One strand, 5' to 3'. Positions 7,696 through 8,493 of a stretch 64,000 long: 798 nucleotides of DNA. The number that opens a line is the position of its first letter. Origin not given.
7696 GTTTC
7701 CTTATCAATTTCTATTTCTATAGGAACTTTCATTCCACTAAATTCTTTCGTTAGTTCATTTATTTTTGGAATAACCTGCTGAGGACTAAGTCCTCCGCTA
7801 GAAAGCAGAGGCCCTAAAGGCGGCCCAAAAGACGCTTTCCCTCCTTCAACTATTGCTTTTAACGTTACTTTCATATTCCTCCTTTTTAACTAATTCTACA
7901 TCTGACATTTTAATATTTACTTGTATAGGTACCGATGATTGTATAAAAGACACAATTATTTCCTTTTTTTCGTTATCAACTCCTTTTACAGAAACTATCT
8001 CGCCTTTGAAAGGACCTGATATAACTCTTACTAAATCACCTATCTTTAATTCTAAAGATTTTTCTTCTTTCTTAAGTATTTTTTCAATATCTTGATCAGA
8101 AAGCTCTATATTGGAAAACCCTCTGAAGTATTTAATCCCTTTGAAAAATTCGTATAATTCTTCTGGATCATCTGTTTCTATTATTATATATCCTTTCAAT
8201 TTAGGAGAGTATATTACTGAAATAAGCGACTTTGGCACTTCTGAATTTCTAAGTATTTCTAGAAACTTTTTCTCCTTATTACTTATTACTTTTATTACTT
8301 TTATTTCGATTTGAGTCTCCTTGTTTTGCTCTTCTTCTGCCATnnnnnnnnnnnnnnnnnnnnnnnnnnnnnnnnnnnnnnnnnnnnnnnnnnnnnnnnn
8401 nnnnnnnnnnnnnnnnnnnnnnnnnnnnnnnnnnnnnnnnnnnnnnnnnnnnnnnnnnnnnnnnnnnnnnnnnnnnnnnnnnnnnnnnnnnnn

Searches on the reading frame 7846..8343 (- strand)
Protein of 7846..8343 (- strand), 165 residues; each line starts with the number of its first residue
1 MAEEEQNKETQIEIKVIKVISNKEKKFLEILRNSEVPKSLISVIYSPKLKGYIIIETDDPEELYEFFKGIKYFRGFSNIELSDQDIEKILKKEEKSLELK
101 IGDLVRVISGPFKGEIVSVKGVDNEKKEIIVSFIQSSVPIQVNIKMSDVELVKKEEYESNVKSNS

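Call 20: find_encoding_contigs(protein=window:7846-8343:-, flank=3000, max_places=10)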
Protein window:7846-8343:- (165 aa): 3 contigs read that carry it; 2 places shown.
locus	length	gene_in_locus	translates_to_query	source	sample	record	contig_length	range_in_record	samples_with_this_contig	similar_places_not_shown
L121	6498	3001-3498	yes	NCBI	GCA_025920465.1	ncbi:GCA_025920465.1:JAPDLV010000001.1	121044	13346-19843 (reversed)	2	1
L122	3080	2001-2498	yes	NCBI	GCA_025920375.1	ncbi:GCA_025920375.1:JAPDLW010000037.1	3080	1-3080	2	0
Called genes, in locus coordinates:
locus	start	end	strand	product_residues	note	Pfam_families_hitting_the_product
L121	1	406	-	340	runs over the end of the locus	PF00482:T2SSF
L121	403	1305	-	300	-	PF00482:T2SSF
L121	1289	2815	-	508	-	PF00437:T2SSE, PF27713:UCP018868 (weak)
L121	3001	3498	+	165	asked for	PF03439:Spt5-NGN, PF00467:KOW (weak)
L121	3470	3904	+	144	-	PF03946:Ribosomal_L11_N, PF00298:Ribosomal_L11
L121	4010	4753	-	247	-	PF00335:Tetraspanin (faint)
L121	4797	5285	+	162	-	-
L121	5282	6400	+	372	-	PF00270:DEAD (faint), PF13307:Helicase_C_2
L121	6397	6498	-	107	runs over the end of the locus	PF01588:tRNA_bind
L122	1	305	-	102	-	?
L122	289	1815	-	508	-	PF00437:T2SSE, PF27713:UCP018868 (weak)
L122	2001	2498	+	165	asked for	PF03439:Spt5-NGN, PF00467:KOW (weak)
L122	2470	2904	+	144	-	PF03946:Ribosomal_L11_N, PF00298:Ribosomal_L11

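Call 80: find_homologous_proteins(query=window:7846-8343:-, max_evalue=1e-15)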
Query window:7846-8343:- (165 aa): 4 proteins with E <= 1e-15 among 190 candidates.
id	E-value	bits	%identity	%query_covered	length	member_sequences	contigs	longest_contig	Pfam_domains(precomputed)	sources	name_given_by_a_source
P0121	1.4e-88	312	96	100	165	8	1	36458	PF03439.19,PF00467.36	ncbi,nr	ncbi:MAG: transcription elongation factor Spt5 [Candidatus Rehaiarchaeum fermentans]|nr:transcriptio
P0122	4.0e-66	239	72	100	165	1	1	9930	PF03439.19,PF00467.36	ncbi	ncbi:MAG: transcription elongation factor Spt5 [Conexivisphaerales archaeon]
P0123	1.5e-50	189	65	79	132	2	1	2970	PF00467.36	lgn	-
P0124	9.4e-35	137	49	80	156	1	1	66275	PF03439.19,PF00467.36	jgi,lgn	jgi:transcriptional antiterminator NusG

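Call 81: find_encoding_contigs(protein=P0121, flank=1500, max_places=6)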
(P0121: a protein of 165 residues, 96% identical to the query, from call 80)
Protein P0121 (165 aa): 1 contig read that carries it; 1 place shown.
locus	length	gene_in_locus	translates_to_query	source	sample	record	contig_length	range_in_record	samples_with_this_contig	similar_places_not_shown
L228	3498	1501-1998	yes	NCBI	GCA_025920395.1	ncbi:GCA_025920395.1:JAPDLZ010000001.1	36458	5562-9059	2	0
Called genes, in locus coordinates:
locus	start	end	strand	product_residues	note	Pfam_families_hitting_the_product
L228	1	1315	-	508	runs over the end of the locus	PF00437:T2SSE, PF27713:UCP018868 (weak)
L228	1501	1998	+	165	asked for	PF03439:Spt5-NGN, PF00467:KOW (weak)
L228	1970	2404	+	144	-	PF03946:Ribosomal_L11_N, PF00298:Ribosomal_L11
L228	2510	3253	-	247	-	PF00335:Tetraspanin (faint)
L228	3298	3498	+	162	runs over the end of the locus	-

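Call 82: find_encoding_contigs(protein=P0123, flank=2500, max_places=4)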
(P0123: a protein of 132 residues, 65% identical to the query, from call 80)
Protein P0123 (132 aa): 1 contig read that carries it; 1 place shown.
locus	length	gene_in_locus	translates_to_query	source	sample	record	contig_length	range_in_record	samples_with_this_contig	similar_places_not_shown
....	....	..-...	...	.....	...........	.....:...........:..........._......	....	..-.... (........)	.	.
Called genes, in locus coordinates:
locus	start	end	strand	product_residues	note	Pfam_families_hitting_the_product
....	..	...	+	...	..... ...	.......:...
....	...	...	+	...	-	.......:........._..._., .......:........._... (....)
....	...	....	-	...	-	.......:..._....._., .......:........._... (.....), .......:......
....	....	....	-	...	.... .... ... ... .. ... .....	?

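Call 83: find_encoding_contigs(protein=P0124, flank=2500, max_places=4)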
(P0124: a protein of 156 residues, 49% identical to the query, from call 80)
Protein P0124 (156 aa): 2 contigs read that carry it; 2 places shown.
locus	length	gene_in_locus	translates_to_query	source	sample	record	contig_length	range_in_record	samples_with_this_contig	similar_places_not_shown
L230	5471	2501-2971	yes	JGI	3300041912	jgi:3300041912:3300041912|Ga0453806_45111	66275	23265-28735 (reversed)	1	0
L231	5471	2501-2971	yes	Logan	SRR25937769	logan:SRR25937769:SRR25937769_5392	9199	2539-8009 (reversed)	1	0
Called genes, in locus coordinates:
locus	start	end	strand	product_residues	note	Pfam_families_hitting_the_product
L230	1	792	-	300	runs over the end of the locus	PF00482:T2SSF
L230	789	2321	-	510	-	PF00437:T2SSE, PF27713:UCP018868 (weak)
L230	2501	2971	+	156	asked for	PF03439:Spt5-NGN (faint), PF00467:KOW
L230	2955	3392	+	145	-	PF03946:Ribosomal_L11_N, PF00298:Ribosomal_L11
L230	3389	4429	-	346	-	PF01663:Phosphodiest, PF08665:PglZ (weak)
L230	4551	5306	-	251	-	PF13994:PgaD (weak)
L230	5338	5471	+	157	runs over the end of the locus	-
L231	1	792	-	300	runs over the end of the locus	PF00482:T2SSF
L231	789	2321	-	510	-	PF00437:T2SSE, PF27713:UCP018868 (weak)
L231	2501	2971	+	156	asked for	PF03439:Spt5-NGN (faint), PF00467:KOW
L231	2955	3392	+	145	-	PF03946:Ribosomal_L11_N, PF00298:Ribosomal_L11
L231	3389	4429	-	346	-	PF01663:Phosphodiest, PF08665:PglZ (weak)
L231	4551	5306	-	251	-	PF13994:PgaD (weak)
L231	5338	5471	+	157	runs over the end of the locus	-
